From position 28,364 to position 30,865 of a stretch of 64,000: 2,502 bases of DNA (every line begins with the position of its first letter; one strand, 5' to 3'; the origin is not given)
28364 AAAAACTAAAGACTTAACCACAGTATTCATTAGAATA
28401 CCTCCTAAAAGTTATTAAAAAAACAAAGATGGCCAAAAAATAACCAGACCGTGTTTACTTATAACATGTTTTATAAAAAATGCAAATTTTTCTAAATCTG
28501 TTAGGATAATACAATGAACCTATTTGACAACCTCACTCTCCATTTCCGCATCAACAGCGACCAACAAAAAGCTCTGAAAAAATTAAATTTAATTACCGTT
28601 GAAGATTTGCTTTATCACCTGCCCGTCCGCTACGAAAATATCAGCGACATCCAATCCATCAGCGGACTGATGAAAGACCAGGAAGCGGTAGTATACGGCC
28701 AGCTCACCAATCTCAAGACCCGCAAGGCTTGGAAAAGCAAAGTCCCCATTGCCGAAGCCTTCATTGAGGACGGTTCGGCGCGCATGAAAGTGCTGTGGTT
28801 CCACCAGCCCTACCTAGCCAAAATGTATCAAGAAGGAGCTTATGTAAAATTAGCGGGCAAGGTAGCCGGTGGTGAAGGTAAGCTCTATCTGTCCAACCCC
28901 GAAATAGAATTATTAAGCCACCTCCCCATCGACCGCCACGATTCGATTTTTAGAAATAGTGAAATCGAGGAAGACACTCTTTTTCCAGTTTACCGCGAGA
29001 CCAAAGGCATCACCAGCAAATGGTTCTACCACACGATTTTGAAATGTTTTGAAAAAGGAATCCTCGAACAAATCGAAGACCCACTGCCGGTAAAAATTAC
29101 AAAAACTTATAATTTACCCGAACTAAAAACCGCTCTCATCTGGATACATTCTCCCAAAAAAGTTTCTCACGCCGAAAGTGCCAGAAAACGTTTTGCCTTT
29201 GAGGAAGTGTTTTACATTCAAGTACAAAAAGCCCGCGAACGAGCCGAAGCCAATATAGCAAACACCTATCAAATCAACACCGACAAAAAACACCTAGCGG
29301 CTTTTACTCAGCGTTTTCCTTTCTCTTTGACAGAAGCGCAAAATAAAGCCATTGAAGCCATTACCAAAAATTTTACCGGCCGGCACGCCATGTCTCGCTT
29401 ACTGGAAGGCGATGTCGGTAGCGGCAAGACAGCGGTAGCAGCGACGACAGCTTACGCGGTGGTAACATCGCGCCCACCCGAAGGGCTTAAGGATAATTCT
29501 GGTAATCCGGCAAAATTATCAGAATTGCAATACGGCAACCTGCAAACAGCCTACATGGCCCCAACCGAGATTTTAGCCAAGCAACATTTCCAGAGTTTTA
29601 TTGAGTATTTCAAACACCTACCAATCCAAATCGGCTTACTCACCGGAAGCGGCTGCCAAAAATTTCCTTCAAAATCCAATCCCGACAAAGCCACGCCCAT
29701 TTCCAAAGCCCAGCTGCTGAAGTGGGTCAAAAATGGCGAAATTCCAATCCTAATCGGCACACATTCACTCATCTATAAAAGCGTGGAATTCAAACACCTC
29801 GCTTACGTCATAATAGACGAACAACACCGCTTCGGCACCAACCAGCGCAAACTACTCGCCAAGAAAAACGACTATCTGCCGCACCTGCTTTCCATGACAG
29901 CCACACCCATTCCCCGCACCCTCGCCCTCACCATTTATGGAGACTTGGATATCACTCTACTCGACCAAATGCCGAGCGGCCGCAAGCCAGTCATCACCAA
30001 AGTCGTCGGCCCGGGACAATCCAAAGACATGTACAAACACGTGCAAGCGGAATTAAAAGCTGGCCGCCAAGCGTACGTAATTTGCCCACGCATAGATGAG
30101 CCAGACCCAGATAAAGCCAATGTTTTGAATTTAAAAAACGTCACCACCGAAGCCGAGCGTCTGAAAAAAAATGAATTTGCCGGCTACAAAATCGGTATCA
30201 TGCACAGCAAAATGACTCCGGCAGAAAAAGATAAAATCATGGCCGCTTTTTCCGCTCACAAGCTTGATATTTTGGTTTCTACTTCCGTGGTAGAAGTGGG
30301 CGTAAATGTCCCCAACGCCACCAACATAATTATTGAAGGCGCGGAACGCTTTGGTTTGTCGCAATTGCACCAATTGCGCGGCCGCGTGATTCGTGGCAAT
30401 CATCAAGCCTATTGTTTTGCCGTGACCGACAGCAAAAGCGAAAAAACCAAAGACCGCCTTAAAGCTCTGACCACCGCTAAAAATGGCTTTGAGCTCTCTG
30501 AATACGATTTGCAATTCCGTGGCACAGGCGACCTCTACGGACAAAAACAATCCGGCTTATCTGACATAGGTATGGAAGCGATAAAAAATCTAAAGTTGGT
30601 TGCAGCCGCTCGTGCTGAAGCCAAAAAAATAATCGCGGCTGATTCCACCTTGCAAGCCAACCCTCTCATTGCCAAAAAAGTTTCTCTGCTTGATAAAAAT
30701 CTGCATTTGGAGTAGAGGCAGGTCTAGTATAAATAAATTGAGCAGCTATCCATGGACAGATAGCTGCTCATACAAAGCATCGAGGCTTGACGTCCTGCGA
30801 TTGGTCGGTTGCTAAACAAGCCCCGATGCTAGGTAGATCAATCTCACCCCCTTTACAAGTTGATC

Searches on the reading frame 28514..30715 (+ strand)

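Call 23: search_protein_families(library=pfam, proteins=[window:28514-30715:+], max_evalue=0.001)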
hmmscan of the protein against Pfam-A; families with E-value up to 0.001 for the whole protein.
window:28514-30715:+ (733 aa): 7 families
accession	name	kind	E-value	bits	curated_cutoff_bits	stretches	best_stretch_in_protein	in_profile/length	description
PF00270.35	DEAD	-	1.3e-20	74.2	26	1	273-470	1-164/167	DEAD/DEAH box helicase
PF00271.37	Helicase_C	-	8.3e-19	68.3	23.5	1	515-628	13-109/110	Helicase conserved C-terminal domain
PF17191.10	RecG_wedge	-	8.6e-18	64.9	23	1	14-136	9-130/162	RecG wedge domain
PF04851.21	ResIII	-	1.7e-11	44.8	22.5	1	271-465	3-162/164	Type III restriction enzyme, res subunit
PF19833.4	RecG_dom3_C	-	6.2e-09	36.2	26.8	1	657-715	3-63/87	ATP-dependent DNA helicase RecG, domain 3, C-terminal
PF01336.31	tRNA_anti-codon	-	1.7e-05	25.1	27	1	60-134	3-75/75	OB-fold nucleic acid binding domain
PF22590.2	Cas3-like_C_2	-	0.00075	20.2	27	0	545-628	17-104/106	CRISPR-associated nuclease/helicase Cas3, C-terminal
